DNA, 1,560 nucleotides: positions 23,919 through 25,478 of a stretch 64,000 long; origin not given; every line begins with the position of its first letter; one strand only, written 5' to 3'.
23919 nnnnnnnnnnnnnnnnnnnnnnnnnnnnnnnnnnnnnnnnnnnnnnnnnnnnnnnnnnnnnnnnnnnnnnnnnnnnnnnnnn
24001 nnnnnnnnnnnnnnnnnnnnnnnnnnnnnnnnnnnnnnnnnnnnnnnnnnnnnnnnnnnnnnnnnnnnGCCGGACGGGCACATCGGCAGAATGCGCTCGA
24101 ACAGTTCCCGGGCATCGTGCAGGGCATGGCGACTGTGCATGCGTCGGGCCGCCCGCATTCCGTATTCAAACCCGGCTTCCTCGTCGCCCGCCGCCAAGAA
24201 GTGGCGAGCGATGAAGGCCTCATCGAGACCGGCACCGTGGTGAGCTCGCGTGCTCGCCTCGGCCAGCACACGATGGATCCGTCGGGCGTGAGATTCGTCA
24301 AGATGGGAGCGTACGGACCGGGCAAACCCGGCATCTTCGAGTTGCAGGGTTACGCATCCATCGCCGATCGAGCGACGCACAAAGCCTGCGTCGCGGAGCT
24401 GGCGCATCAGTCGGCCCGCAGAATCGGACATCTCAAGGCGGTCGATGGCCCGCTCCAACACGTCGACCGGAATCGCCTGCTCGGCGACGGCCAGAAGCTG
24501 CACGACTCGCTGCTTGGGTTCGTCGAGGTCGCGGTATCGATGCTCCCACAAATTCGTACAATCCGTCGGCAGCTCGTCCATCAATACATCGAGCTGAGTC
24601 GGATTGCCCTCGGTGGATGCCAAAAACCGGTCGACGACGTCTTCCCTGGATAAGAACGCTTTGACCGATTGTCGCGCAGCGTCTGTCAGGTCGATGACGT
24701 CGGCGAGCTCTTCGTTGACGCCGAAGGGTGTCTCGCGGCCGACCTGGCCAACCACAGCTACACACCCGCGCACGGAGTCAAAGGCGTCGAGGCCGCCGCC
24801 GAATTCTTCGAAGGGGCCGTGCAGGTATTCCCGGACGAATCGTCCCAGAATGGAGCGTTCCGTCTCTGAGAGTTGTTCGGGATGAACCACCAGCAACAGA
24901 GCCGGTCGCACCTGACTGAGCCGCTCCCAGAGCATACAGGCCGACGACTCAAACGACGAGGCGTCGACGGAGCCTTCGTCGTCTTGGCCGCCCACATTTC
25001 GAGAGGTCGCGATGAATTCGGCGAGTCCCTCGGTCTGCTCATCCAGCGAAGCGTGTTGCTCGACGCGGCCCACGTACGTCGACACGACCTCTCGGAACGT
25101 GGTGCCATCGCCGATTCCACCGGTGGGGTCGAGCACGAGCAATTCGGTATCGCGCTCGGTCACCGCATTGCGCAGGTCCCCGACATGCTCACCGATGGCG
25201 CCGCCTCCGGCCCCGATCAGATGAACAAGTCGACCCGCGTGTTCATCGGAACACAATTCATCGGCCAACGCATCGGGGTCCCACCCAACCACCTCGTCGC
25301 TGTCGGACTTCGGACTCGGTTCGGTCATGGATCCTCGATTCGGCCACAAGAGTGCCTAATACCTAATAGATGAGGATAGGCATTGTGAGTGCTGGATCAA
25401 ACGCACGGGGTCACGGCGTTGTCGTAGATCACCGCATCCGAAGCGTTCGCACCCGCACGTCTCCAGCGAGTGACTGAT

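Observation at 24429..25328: N-terminal module of the giant activators looks like a STAND (AAA_16-type) NTPase with a dead P-loop, fused to a sigma54 AAA+ output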

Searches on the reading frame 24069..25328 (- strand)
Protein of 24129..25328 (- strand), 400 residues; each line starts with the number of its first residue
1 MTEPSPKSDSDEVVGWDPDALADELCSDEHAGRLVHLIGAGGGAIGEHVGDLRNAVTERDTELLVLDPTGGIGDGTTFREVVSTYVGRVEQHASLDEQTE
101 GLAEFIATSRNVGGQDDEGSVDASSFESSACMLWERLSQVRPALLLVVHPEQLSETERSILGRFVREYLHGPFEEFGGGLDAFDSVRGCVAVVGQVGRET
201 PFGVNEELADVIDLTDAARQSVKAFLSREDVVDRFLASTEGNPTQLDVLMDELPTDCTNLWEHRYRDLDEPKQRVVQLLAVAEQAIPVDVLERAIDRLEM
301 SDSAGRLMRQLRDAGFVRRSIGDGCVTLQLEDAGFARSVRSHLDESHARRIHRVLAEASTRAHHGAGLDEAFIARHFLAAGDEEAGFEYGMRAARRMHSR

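Call 7: find_homologous_proteins(query=window:24129-25328:-, max_evalue=0.001)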
Query window:24129-25328:-: 8000 candidates shared short words with the query, none scored E <= 0.001.

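Call 8: search_solved_structures(query=window:24129-25328:-, max_evalue=10)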
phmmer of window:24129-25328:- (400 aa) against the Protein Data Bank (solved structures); distinct sequences matched with E-value up to 10: 1.
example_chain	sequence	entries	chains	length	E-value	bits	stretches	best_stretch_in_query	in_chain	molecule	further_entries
9okl_C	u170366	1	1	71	1.4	11.4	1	205-254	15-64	SFRICE_007223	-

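Call 22: predict_structure(alignment_id=A1)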
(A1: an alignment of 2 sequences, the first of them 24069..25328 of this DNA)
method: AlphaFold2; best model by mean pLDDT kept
length: 420 residues; sequences in the alignment: 2
mean_pLDDT: 68.1   pTM: 0.45
mean pLDDT of the five models: 68.1, 65.2, 63.1, 62.8, 52.8
residues with pLDDT >= 90: 35; 70-90: 211; 50-70: 65; < 50: 109
segments of 3 or more residues with pLDDT < 50: 1-15, 113-119, 171-186, 196-199, 203-208, 216-236, 245-258, 398-408, 412-420
pLDDT, mean of each block of 10 residues (from residue 1): 31 54 78 68 65 85 84 79 85 82 78 45 71 80 83 75 66 35 52 57 50 48 34 47 47 42 81 92 88 88 86 83 77 79 87 92 63 88 84 60 46 43
secondary structure, 60 per line:
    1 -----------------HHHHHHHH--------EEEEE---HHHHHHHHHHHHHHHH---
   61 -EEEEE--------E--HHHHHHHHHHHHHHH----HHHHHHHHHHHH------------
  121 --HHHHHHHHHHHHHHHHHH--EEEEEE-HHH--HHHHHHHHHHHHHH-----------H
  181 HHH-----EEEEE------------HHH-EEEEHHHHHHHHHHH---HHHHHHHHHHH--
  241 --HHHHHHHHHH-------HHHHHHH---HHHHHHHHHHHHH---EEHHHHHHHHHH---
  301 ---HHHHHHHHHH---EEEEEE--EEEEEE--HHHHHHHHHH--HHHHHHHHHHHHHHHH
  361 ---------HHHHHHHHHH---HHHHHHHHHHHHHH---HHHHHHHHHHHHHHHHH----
elements in order: H18-25 E34-38 H42-57 E62-66 H78-92 H97-108 H123-140 E143-148 H155-168 H180-183 E189-193 E210-213 H214-224 H228-238 H243-252 H260-266 H270-282 H288-297 H304-313 E317-322 E325-330 H333-342 H345-360 H370-379 H383-396 H400-416

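Call 25: search_protein_representatives(alignment_id=A2)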
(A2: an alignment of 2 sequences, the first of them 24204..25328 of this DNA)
Query: 2 sequences, 377 profile positions. Proteins with E-value up to 0.001 (for the whole library): 79; up to 1e-10: 44; up to 1e-30: 21. The best 79 are listed.
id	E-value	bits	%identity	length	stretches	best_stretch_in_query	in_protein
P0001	8.2e-178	607.6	-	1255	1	42-376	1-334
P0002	2.3e-89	316.5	-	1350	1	16-376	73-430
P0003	1.1e-70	255.1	-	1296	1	12-376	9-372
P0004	1.4e-54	202.0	-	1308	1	18-363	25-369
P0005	1.7e-54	201.8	-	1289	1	16-365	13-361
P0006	5.8e-54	200.0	-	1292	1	12-377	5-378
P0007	3.2e-52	194.3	-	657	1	17-376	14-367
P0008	7.2e-48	180.0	-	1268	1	11-363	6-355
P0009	3.0e-46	174.6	-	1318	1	16-360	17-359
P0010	1.6e-45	172.2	-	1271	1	20-363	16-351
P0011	1.3e-43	166.0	-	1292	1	13-363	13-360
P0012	1.6e-41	159.1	-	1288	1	10-376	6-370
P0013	2.2e-41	158.6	-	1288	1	6-363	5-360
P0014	5.8e-41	157.3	-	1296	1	5-376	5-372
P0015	7.3e-40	153.6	-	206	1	9-211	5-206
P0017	4.2e-36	141.3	-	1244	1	12-368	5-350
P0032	1.6e-16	76.8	-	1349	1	128-360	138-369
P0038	5.1e-14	68.6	-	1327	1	127-365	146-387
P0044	1.0e-10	57.7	-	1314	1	30-359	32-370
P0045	1.5e-10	57.1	-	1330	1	127-359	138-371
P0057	4.7e-08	48.9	-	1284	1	214-364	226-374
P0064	4.0e-06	42.6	-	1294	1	199-362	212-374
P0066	4.8e-06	42.3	-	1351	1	208-358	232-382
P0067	5.1e-06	42.2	-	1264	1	214-359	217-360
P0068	8.5e-06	41.5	-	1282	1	214-356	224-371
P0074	2.8e-04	36.5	-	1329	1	215-365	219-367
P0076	3.9e-04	36.0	-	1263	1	211-360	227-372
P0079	9.6e-04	34.7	-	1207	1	212-360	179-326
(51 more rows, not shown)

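Call 27: fold_search(model_id=the predicted structure, library=pdb)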
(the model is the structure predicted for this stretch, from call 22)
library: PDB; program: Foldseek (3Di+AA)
matches with E <= 10: 957; with E <= 0.001: 13
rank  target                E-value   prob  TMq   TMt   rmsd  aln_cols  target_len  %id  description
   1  4m9s_B                4.2e-06  1.00  0.25  0.22  16.3       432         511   13  crystal structure of CED-4 bound CED-3 fragment (released 2013-10-23)
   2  5juy_A                4.2e-06  1.00  0.26  0.12  15.8       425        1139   12  Active human apoptosome with procaspase-9 (released 2016-10-19)
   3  5juy_B                5.9e-06  1.00  0.25  0.11  15.8       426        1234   12  Active human apoptosome with procaspase-9 (released 2016-10-19)
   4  8jo0_A                8.5e-06  1.00  0.25  0.26  14.7       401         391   13  The Cryo-EM structure of a heptameric CED-4/CED-3 catalytic complex (released 2023-06-28)
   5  4m9s_A                2.0e-05  1.00  0.25  0.22  16.6       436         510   14  crystal structure of CED-4 bound CED-3 fragment (released 2013-10-23)
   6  3j2t_A                2.2e-05  1.00  0.25  0.11  18.3       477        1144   11  An improved model of the human apoptosome (released 2013-04-10)
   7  3sfz                  3.2e-05  1.00  0.27  0.14  12.7       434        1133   12  Crystal structure of full-length murine Apaf-1 (released 2011-08-24)
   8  3shf                  3.5e-05  1.00  0.31  0.15  12.2       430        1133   10  Crystal structure of the R265S mutant of full-length murine Apaf-1 (released 2011-08-24)
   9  8jol_B                3.9e-05  1.00  0.25  0.22  14.7       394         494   13  cryo-EM structure of the CED-4/CED-3 holoenzyme (released 2023-06-28)
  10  1z6t_B                8.4e-05  1.00  0.28  0.22  13.7       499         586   12  Structure of the apoptotic protease-activating factor 1 bound to ADP (released 2005-04-19)
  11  1z6t_A                9.8e-05  1.00  0.27  0.22  13.8       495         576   12  Structure of the apoptotic protease-activating factor 1 bound to ADP (released 2005-04-19)
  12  7cte_B                3.7e-04  1.00  0.24  0.31  16.2       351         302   12  Human Origin Recognition Complex, ORC2-5 (released 2021-01-06)
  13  8s0e_E                9.3e-04  0.99  0.25  0.28  15.8       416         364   11  H. sapiens OCCM bound to double stranded DNA (released 2024-10-02)
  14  8y6q_H                1.9e-03  0.99  0.28  0.14  14.1       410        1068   10  Structure of the Dark/Dronc complex (released 2024-08-07)
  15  9qlv_A                2.0e-03  0.98  0.24  0.15  15.4       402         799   11  Cryo-EM structure of Arabidopsis TIR-NLR WRR4A tetramer in complex with effector CCG40 (released 2026-04-08)
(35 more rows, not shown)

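Call 30: search_protein_families(library=pfam, proteins=[P0045, P0064, P0066, P0068, P0076, P0057, P0079], max_evalue=0.001)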
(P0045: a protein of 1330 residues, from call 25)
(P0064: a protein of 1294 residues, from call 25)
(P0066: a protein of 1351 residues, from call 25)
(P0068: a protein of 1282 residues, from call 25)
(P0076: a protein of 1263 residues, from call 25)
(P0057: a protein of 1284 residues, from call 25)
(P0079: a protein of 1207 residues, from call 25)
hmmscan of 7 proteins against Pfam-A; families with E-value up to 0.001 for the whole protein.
P0045 (1330 aa): 16 families
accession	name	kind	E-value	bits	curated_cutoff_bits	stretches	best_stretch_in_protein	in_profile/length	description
PF00158.32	Sigma54_activat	-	4e-67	225.5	20.2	1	926-1092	1-167/168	Sigma-54 interaction domain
PF13191.12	AAA_16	-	1.7e-26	94.1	32.6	2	19-179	3-158/167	AAA ATPase domain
PF25601.1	AAA_lid_14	-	6.3e-22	77.7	27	1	1098-1168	1-72/87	AAA+ ATPase lid domain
PF14532.12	Sigma54_activ_2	-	2.7e-18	67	25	1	927-1097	1-138/138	Sigma-54 interaction domain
PF13424.12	TPR_12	-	2.1e-13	50.7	30.1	2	629-691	3-67/77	Tetratricopeptide repeat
PF13401.12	AAA_22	-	1.7e-08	35.2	27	1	40-176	4-107/130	AAA domain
PF02954.25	HTH_8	-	2.5e-07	30.7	22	1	1279-1308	4-33/42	Bacterial regulatory protein, Fis family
PF00004.35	AAA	-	3.5e-07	31.2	21.2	1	950-1076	1-120/131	ATPase family associated with various cellular activities (AAA)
PF07728.20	AAA_5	-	5.8e-07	30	22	1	950-1068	2-123/139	AAA domain (dynein-related subfamily)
PF10602.15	RPN7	-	9.1e-07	29.2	29.6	0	437-501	37-101/174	26S proteasome subunit RPN7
PF07724.20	AAA_2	-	3e-06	27.8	27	1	950-1074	6-131/166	AAA domain (Cdc48 subfamily)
PF13604.12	AAA_30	-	4.9e-06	26.8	27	0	40-73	17-50/191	AAA domain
PF17874.7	TPR_MalT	-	6.9e-06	26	45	1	533-745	103-316/336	MalT-like TPR region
PF13176.12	TPR_7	-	8.7e-05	22.8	27.9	0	439-473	2-36/36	Tetratricopeptide repeat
PF01078.27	Mg_chelatase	-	0.00036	20.4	20.3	0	1005-1045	93-133/207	Magnesium chelatase, subunit ChlI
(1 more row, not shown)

P0064 (1294 aa): 22 families
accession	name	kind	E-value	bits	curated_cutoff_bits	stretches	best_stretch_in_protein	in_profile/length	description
PF00158.32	Sigma54_activat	-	4.6e-72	241.6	20.2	1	921-1087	1-167/168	Sigma-54 interaction domain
PF13191.12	AAA_16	-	9.3e-25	88.5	32.6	2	12-170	2-158/167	AAA ATPase domain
PF13424.12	TPR_12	-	2.1e-21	76.3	30.1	3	546-614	5-75/77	Tetratricopeptide repeat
PF25601.1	AAA_lid_14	-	2.9e-20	72.3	27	1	1093-1161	1-71/87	AAA+ ATPase lid domain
PF14532.12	Sigma54_activ_2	-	7.8e-20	72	25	1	922-1092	1-138/138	Sigma-54 interaction domain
PF17874.7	TPR_MalT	-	8.3e-16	58.6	45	1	575-853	31-309/336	MalT-like TPR region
PF07728.20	AAA_5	-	5.3e-10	39.9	22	1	945-1063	2-123/139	AAA domain (dynein-related subfamily)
PF13401.12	AAA_22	-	4.7e-09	37.1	27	1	38-169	7-109/130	AAA domain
PF13176.12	TPR_7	-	1.9e-08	34.2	27.9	0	628-659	3-34/36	Tetratricopeptide repeat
PF07724.20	AAA_2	-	4.3e-08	33.8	27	1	945-1061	6-123/166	AAA domain (Cdc48 subfamily)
PF00004.35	AAA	-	6.3e-08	33.6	21.2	1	945-1066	1-112/131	ATPase family associated with various cellular activities (AAA)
PF00515.34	TPR_1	-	4.6e-07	29.8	27.8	0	584-605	1-22/34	Tetratricopeptide repeat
PF07719.23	TPR_2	-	6.6e-07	29.4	27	0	584-613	1-30/34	Tetratricopeptide repeat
PF13428.12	TPR_14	-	1.4e-06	28.9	23.5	1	475-513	5-43/44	Tetratricopeptide repeat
PF14559.12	TPR_19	-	1.9e-06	28.5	25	0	415-479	6-66/68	Tetratricopeptide repeat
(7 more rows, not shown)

P0066 (1351 aa): 24 families
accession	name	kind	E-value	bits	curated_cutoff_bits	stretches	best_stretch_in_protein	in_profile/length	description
PF00158.32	Sigma54_activat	-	3e-69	232.4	20.2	1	943-1106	2-165/168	Sigma-54 interaction domain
PF13191.12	AAA_16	-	1.5e-28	100.8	32.6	2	11-175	2-158/167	AAA ATPase domain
PF25601.1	AAA_lid_14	-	4.6e-22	78.1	27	1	1114-1183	1-71/87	AAA+ ATPase lid domain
PF13424.12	TPR_12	-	8.1e-22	77.7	30.1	3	640-704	3-69/77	Tetratricopeptide repeat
PF14532.12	Sigma54_activ_2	-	2.8e-18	66.9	25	1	943-1113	1-138/138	Sigma-54 interaction domain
PF14559.12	TPR_19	-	2.3e-12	47.5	25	0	731-788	2-53/68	Tetratricopeptide repeat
PF17874.7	TPR_MalT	-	3.8e-11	43.3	45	1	680-817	40-178/336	MalT-like TPR region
PF13176.12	TPR_7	-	2e-10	40.3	27.9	0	642-665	1-24/36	Tetratricopeptide repeat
PF07728.20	AAA_5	-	1.3e-08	35.3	22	1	966-1084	2-123/139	AAA domain (dynein-related subfamily)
PF00004.35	AAA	-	6e-08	33.6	21.2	1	966-1092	1-120/131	ATPase family associated with various cellular activities (AAA)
PF13401.12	AAA_22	-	1.1e-07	32.6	27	0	36-169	6-104/130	AAA domain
PF02954.25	HTH_8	-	2.7e-07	30.6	22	1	1300-1329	4-33/42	Bacterial regulatory protein, Fis family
PF00515.34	TPR_1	-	3.1e-06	27.2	27.8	0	764-789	5-30/34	Tetratricopeptide repeat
PF13604.12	AAA_30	-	4.3e-06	27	27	0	35-70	18-52/191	AAA domain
PF01078.27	Mg_chelatase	-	2.8e-05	24.1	20.3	0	1021-1056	93-128/207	Magnesium chelatase, subunit ChlI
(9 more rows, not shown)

P0068 (1282 aa): 12 families
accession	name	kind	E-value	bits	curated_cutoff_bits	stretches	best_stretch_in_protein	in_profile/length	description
PF00158.32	Sigma54_activat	-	4.8e-71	238.3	20.2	1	933-1100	1-168/168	Sigma-54 interaction domain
PF13191.12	AAA_16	-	2.4e-23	83.9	32.6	1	24-185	3-158/167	AAA ATPase domain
PF25601.1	AAA_lid_14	-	1.7e-21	76.2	27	1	1105-1180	1-73/87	AAA+ ATPase lid domain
PF13424.12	TPR_12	-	3.3e-19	69.3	30.1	2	556-628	3-77/77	Tetratricopeptide repeat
PF14532.12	Sigma54_activ_2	-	2.4e-18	67.2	25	1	934-1104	1-138/138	Sigma-54 interaction domain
PF02954.25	HTH_8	-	1.2e-08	35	22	1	1235-1265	5-35/42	Bacterial regulatory protein, Fis family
PF07728.20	AAA_5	-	6.2e-08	33.2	22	1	957-1076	2-124/139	AAA domain (dynein-related subfamily)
PF17874.7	TPR_MalT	-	3.9e-07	30.1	45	0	728-866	47-190/336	MalT-like TPR region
PF00004.35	AAA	-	1e-05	26.5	21.2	1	957-1079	1-116/131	ATPase family associated with various cellular activities (AAA)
PF13401.12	AAA_22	-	1.7e-05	25.6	27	0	45-120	4-65/130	AAA domain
PF13555.12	AAA_29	-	1.8e-05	24.8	27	0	48-68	24-44/61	P-loop containing region of AAA domain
PF13604.12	AAA_30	-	0.00016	21.9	27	0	45-109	17-56/191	AAA domain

P0076 (1263 aa): 21 families
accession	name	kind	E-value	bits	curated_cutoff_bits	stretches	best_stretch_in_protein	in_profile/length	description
PF00158.32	Sigma54_activat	-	1.2e-68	230.5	20.2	1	921-1088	1-168/168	Sigma-54 interaction domain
PF13191.12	AAA_16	-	5e-27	95.9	32.6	1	27-185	1-158/167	AAA ATPase domain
PF14532.12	Sigma54_activ_2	-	4.6e-23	82.4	25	1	922-1092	1-138/138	Sigma-54 interaction domain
PF13424.12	TPR_12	-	6.5e-21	74.7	30.1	2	553-621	6-76/77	Tetratricopeptide repeat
PF25601.1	AAA_lid_14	-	1e-17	64.1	27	1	1093-1164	1-72/87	AAA+ ATPase lid domain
PF07719.23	TPR_2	-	1.6e-10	40.7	27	0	634-658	5-29/34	Tetratricopeptide repeat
PF17874.7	TPR_MalT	-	1.2e-09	38.3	45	1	630-777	40-188/336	MalT-like TPR region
PF13432.12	TPR_16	-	2.9e-09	37.6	32.7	0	676-738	3-59/65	Tetratricopeptide repeat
PF02954.25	HTH_8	-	4.1e-08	33.3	22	1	1201-1232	4-35/42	Bacterial regulatory protein, Fis family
PF07728.20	AAA_5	-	4.9e-08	33.5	22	1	945-1063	2-123/139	AAA domain (dynein-related subfamily)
PF13401.12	AAA_22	-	9.7e-07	29.6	27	0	48-99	3-53/130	AAA domain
PF00004.35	AAA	-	4.4e-06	27.6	21.2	1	945-1067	1-113/131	ATPase family associated with various cellular activities (AAA)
PF13604.12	AAA_30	-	1.1e-05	25.6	27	0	41-81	9-49/191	AAA domain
PF13428.12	TPR_14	-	1.5e-05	25.6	23.5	0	444-479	9-44/44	Tetratricopeptide repeat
PF07724.20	AAA_2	-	2.5e-05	24.8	27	1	945-1068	6-130/166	AAA domain (Cdc48 subfamily)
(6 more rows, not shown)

P0057 (1284 aa): 25 families
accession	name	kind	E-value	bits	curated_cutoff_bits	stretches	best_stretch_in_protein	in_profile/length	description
PF00158.32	Sigma54_activat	-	4.3e-74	248.2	20.2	1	946-1112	1-167/168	Sigma-54 interaction domain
PF13424.12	TPR_12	-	1.7e-29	102.3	30.1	5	590-649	5-66/77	Tetratricopeptide repeat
PF25601.1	AAA_lid_14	-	4.7e-25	87.7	27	1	1119-1198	2-81/87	AAA+ ATPase lid domain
PF13191.12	AAA_16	-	1.4e-21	78.1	32.6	2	12-178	2-161/167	AAA ATPase domain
PF14532.12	Sigma54_activ_2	-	2.1e-20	73.8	25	1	947-1117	1-138/138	Sigma-54 interaction domain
PF07719.23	TPR_2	-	2.9e-15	55.5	27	0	589-617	2-30/34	Tetratricopeptide repeat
PF00515.34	TPR_1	-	4e-13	49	27.8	0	589-617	2-30/34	Tetratricopeptide repeat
PF17874.7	TPR_MalT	-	7.9e-11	42.3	45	1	560-733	13-186/336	MalT-like TPR region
PF13401.12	AAA_22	-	9.6e-11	42.5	27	1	36-188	4-122/130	AAA domain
PF00004.35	AAA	-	4.1e-10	40.6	21.2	1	970-1088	1-110/131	ATPase family associated with various cellular activities (AAA)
PF07728.20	AAA_5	-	7.3e-10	39.4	22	1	970-1089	2-124/139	AAA domain (dynein-related subfamily)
PF02954.25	HTH_8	-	3.7e-08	33.4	22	1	1229-1258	4-33/42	Bacterial regulatory protein, Fis family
PF13374.12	TPR_10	-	2.9e-07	30.7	27.5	0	597-617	11-31/42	Tetratricopeptide repeat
PF07724.20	AAA_2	-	1.7e-05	25.4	27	1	967-1095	3-132/166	AAA domain (Cdc48 subfamily)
PF12775.13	AAA_7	-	1.7e-05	24.8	25.8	0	945-1007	11-73/181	P-loop containing dynein motor region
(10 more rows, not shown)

P0079 (1207 aa): 17 families
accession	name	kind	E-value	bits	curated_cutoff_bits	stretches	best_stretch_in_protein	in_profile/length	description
PF00158.32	Sigma54_activat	-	2.7e-71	239.1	20.2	1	880-1046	1-167/168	Sigma-54 interaction domain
PF14532.12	Sigma54_activ_2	-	5.2e-19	69.3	25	1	885-1051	5-138/138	Sigma-54 interaction domain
PF25601.1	AAA_lid_14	-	4e-18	65.5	27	1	1052-1118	1-73/87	AAA+ ATPase lid domain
PF13424.12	TPR_12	-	2.4e-17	63.3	30.1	2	508-578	4-76/77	Tetratricopeptide repeat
PF13191.12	AAA_16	-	7.5e-16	59.5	32.6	1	1-138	27-157/167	AAA ATPase domain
PF17874.7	TPR_MalT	-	1.1e-15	58.2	45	1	552-818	45-313/336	MalT-like TPR region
PF00004.35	AAA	-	5.2e-10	40.3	21.2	1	904-1022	1-110/131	ATPase family associated with various cellular activities (AAA)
PF07728.20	AAA_5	-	1.1e-08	35.7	22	1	904-1022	2-123/139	AAA domain (dynein-related subfamily)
PF02954.25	HTH_8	-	1.4e-08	34.8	22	1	1165-1195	5-35/42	Bacterial regulatory protein, Fis family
PF07719.23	TPR_2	-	3e-08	33.6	27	0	552-577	6-31/34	Tetratricopeptide repeat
PF07724.20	AAA_2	-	1.3e-07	32.2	27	1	903-1023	5-126/166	AAA domain (Cdc48 subfamily)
PF13181.12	TPR_8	-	6.5e-06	26.4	25.7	0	508-538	2-32/34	Tetratricopeptide repeat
PF12802.13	MarR_2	-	3.1e-05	24.5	27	0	244-293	7-58/61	MarR family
PF13401.12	AAA_22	-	0.00011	23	27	0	1-71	8-77/130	AAA domain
PF07726.17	AAA_3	-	0.00011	22.5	27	1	904-1021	2-111/131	ATPase family associated with various cellular activities (AAA)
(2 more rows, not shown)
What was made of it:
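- Seven P-loop-intact members hit AAA_16 at E 1e-16 to 1e-28, together with TPR_MalT, Sigma54_activat and HTH_8 (call 30).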

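Call 34: find_related_loci(query=A2, collection=genome_contigs, flank=8000)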
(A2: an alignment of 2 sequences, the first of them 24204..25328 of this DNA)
Query A2 (375 aa) in genome_contigs; peptide patterns used: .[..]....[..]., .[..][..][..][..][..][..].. (x = any residue, [..] = any of these).
21 stretches matched a pattern, but none encodes a relative of the query by tblastn (E <= 1e-3).
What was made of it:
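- Tried and rejected: The genome_contigs scan with the two-paralog alignment found nothing (call 34).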

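Call 39: find_homologous_proteins(query=A3, max_evalue=0.001)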
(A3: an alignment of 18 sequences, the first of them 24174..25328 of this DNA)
Query A3 (18 sequences): 8000 candidates shared short words with the query, none scored E <= 0.001.
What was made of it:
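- Tried and rejected: find_homologous_proteins with the N-terminal 400 residues, and with an 18-sequence N-terminal alignment, returned nothing (calls 7, 39).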

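Call 40: search_solved_structures(query=A3, max_evalue=10, show_alignments=2)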
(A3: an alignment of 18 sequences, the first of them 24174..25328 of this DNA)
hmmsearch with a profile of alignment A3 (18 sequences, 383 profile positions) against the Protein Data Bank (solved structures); distinct sequences matched with E-value up to 10: 5.
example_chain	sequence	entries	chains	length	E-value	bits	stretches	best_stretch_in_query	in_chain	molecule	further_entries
1sxj_A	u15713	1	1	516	0.011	18.2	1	218-264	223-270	Activator 1 95 kDa subunit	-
7tfh_A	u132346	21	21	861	0.019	17.4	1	218-264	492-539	Replication factor C subunit 1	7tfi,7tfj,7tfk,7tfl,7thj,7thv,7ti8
7tib_A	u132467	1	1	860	0.019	17.4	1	218-264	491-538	Replication factor C subunit 1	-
8dqz_A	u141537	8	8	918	0.021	17.3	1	218-264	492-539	Replication factor C subunit 1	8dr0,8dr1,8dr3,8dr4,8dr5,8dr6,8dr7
8ev8_A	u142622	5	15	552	0.75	12.2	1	210-263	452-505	Cyclic nucleotide-gated cation channel alpha-3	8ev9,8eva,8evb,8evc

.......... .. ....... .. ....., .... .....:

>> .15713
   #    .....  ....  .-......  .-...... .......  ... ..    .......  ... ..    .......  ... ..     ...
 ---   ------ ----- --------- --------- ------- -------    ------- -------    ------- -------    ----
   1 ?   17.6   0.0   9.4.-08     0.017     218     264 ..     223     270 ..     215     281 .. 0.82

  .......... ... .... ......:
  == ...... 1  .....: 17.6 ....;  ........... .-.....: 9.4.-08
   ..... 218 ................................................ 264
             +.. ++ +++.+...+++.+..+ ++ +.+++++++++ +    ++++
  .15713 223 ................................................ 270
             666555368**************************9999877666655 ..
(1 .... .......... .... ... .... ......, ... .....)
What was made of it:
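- Tried and rejected: phmmer and profile searches of the N-terminus against PDB sequences gave only a weak RFC1 lid match (calls 8, 40).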
